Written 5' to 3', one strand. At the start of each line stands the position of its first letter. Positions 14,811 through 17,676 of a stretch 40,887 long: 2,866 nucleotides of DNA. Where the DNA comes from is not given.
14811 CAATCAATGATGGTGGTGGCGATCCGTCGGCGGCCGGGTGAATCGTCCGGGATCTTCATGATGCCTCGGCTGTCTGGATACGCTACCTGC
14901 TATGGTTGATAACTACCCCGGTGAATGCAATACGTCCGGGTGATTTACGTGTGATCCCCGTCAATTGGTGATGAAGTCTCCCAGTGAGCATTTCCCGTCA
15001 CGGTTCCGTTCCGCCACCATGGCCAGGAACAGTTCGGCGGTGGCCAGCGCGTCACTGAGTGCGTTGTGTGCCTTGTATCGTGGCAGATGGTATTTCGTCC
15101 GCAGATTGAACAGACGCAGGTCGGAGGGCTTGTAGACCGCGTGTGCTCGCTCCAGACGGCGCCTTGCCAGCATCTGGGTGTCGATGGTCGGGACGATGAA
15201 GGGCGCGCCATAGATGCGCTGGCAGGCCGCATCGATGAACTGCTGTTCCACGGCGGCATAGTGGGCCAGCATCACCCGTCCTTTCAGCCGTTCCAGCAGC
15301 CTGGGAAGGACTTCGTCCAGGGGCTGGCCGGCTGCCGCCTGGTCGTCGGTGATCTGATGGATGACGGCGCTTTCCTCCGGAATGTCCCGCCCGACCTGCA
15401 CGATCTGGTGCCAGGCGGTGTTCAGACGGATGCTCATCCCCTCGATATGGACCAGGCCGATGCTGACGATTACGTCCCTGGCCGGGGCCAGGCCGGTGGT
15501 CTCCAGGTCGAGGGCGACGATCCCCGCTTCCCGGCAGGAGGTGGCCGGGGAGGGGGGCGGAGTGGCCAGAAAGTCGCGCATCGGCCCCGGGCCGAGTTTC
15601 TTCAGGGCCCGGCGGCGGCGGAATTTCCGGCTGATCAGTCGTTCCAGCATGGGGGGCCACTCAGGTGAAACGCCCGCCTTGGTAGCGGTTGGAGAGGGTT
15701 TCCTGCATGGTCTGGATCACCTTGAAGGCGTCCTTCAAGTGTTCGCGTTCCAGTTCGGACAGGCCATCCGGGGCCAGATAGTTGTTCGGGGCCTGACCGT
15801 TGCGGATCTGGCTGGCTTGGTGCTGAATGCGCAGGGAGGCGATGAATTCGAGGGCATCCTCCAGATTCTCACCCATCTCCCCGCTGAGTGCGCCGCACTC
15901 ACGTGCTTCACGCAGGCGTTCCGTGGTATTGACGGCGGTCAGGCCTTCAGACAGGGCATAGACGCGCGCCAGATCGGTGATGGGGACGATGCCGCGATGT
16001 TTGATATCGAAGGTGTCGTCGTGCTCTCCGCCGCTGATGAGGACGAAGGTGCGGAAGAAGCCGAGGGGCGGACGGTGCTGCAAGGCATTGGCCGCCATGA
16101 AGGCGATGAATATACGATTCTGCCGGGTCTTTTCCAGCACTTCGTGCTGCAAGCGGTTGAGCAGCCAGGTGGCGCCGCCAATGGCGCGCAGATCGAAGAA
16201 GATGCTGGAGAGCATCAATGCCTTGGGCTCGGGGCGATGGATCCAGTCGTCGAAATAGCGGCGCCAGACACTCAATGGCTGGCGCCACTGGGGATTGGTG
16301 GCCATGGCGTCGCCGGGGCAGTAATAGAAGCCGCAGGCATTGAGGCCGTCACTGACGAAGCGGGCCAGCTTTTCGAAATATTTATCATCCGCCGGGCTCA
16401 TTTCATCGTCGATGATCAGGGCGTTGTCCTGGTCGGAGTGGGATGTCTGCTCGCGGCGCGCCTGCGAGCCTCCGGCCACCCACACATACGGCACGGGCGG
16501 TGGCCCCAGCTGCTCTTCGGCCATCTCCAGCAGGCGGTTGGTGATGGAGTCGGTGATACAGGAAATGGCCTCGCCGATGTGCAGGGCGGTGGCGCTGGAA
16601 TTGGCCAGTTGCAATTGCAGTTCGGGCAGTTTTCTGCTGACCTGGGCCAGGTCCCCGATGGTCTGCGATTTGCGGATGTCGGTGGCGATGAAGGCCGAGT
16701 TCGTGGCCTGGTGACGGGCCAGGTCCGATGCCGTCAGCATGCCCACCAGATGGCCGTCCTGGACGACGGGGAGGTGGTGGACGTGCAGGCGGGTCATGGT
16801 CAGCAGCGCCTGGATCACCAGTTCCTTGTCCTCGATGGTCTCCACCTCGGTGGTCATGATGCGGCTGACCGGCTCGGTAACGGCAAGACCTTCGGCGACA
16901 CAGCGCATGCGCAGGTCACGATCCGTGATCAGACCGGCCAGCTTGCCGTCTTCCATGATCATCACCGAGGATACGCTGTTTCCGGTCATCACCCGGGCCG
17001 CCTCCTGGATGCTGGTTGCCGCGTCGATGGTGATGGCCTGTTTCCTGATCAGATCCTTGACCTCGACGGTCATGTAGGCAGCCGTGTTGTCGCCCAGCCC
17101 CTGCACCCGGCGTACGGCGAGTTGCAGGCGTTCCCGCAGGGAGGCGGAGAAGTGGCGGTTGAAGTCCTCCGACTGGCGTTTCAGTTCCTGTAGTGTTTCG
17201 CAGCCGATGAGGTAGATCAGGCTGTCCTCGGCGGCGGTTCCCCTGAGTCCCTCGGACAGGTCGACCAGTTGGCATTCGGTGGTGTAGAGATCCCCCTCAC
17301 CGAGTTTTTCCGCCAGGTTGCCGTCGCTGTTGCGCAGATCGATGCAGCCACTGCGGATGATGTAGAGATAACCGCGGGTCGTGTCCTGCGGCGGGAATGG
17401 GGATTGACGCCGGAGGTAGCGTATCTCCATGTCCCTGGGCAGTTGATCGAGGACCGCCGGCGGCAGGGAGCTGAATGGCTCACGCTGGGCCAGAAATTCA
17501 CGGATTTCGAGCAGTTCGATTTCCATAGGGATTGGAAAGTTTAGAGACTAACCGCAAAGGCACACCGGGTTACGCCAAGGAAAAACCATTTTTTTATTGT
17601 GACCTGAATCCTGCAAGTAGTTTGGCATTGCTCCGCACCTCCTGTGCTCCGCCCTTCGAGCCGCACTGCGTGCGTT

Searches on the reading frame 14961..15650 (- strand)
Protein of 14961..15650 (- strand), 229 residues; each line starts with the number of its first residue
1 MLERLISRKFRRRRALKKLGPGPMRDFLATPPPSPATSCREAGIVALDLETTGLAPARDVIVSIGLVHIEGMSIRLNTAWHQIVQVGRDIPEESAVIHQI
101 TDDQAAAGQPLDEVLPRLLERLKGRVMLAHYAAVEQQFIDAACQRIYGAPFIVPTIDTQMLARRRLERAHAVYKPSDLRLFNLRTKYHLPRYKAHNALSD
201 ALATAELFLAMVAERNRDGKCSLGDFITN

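Call 26: search_protein_families(library=ncbifam, max_evalue=1e-10, proteins=[window:14961-15650:-])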
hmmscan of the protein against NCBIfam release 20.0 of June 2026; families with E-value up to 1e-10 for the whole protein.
window:14961-15650:- (229 aa): 20 families
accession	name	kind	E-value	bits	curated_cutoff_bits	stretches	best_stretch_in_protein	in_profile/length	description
NF006602.0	PRK09146.1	subfamily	1.6e-50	171.7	266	1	23-215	28-227/239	3'-5' exonuclease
NF006601.0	PRK09145.1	equivalog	6.3e-30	104.1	189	1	41-216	28-202/207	3'-5' exonuclease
NF005836.0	PRK07740.1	equivalog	1.4e-25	90.2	261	1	43-225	60-236/244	hypothetical protein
NF005905.0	PRK07883.1-3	equivalog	5.8e-25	87.9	508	1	39-224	21-200/581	DEDD exonuclease domain-containing protein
NF005907.0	PRK07883.1-5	equivalog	1.3e-23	83.3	454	1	40-213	26-193/584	DEDD exonuclease domain-containing protein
TIGR01405.1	polC_Gram_pos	equivalog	1.4e-23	82.6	1043.45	1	40-217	187-356/1211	DNA polymerase III subunit alpha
NF001688.0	PRK00448.1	equivalog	4.1e-22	77.7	873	1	39-217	420-590/1445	PolC-type DNA polymerase III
NF005906.0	PRK07883.1-4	equivalog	2.9e-20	72.1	495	1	40-217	4-173/563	DEDD exonuclease domain-containing protein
NF005289.0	PRK06807.1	equivalog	1.8e-18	66.9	335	1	44-216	10-173/313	3'-5' exonuclease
NF005981.0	PRK08074.1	equivalog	3.8e-17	61.6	789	1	45-213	6-167/931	ATP-dependent DNA helicase DinG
NF005904.0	PRK07883.1-2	equivalog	4.1e-17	61.7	969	1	37-214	25-196/584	DEDD exonuclease domain-containing protein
NF004719.0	PRK06063.1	equivalog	5.6e-17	61.6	389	1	37-214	11-179/331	DEDDh family exonuclease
NF005927.0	PRK07942.1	subfamily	6e-17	62.1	186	1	41-214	6-179/232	DNA polymerase III subunit epsilon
TIGR00573.1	dnaq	subfamily_domain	1.8e-15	57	71.5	1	42-215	7-177/217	exonuclease, DNA polymerase III, epsilon subunit family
TIGR01407.1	dinG_rel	hypoth_equivalog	6.6e-15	54.4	547.7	1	46-211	4-161/889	putative DnaQ family exonuclease/DinG family helicase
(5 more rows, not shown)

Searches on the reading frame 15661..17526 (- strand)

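Call 26: search_protein_families(library=ncbifam, max_evalue=1e-10, proteins=[window:15661-17526:-])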
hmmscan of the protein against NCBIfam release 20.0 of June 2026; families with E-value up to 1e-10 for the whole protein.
window:15661-17526:- (621 aa): 3 families
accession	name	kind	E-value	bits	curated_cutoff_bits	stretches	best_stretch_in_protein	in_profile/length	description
NF041552.1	TF_PrdR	equivalog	7.2e-14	51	795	1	153-273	5-125/577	sigma-54 dependent transcriptional regulator PrdR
TIGR00393.1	kpsF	subfamily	1e-12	48.2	203.7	1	152-264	153-267/268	KpsF/GutQ family sugar-phosphate isomerase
NF011447.0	PRK14869.2-3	equivalog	9.2e-11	41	522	0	152-206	66-121/540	putative manganese-dependent inorganic diphosphatase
